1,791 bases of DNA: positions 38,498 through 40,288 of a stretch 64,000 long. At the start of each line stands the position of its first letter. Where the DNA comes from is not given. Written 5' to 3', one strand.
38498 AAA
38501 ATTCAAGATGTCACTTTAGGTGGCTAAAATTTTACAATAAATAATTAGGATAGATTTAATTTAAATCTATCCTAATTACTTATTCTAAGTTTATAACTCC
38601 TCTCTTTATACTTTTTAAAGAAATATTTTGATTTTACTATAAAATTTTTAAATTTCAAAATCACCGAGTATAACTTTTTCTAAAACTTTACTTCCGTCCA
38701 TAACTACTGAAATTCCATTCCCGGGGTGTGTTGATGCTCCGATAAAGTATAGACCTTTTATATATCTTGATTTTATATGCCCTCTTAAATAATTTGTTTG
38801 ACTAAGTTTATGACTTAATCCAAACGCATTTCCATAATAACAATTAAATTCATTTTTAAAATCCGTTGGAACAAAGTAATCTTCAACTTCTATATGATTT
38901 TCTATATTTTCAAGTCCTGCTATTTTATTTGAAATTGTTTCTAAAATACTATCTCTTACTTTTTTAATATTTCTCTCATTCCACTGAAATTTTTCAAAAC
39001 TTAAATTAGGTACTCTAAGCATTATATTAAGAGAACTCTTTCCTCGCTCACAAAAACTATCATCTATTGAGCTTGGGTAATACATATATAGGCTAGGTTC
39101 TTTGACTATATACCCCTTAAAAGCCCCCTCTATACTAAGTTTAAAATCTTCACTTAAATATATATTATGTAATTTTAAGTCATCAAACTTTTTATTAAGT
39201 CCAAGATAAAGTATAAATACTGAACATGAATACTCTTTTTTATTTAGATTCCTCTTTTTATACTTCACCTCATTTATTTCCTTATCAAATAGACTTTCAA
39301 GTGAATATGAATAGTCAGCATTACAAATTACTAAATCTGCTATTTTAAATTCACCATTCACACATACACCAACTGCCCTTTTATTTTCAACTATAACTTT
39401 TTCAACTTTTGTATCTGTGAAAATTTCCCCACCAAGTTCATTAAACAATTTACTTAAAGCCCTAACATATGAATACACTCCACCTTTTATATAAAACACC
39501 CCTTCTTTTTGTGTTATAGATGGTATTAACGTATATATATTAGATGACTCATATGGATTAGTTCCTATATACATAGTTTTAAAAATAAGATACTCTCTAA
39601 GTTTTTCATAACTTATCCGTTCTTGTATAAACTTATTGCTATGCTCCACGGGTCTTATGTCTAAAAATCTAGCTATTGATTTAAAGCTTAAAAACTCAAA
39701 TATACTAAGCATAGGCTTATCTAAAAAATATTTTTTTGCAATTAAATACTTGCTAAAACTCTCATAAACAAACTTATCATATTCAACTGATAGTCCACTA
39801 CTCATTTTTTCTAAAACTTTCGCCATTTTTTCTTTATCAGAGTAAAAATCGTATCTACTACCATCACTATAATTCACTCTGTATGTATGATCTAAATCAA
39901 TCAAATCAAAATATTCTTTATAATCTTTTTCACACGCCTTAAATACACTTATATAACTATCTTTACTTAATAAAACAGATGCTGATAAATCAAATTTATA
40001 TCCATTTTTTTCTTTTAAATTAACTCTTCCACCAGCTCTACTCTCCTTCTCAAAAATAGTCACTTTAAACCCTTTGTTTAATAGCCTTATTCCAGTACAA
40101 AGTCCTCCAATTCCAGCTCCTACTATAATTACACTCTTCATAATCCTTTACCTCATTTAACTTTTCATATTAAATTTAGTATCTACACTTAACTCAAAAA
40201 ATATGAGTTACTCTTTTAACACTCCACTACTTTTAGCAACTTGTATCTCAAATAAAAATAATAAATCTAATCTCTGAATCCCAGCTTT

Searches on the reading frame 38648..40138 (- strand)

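Call 108: search_protein_families(library=pfam, proteins=[window:38648-40138:-], max_evalue=0.00001)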
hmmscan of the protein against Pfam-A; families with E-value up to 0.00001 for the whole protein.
window:38648-40138:- (496 aa): 6 families
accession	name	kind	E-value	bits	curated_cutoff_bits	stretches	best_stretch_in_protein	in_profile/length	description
PF01593.30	Amino_oxidase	-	1.8e-30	107.1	19.8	1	10-473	1-423/443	Flavin containing amine oxidoreductase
PF13450.12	NAD_binding_8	-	2.8e-13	50.4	21.9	1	5-63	1-59/68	NAD(P)-binding Rossmann-like domain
PF01266.30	DAO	-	7.3e-12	45.9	27.9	0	3-36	2-35/353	FAD dependent oxidoreductase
PF03486.20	HI0933_like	-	1.3e-06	28.5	50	0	2-113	2-116/244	HI0933-like protein Rossmann domain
PF00890.30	FAD_binding_2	-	5.7e-06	26.2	20.4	0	3-37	2-36/414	FAD binding domain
PF01946.23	Thi4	-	8.1e-06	25.7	26.2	0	3-38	20-56/235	Thi4 family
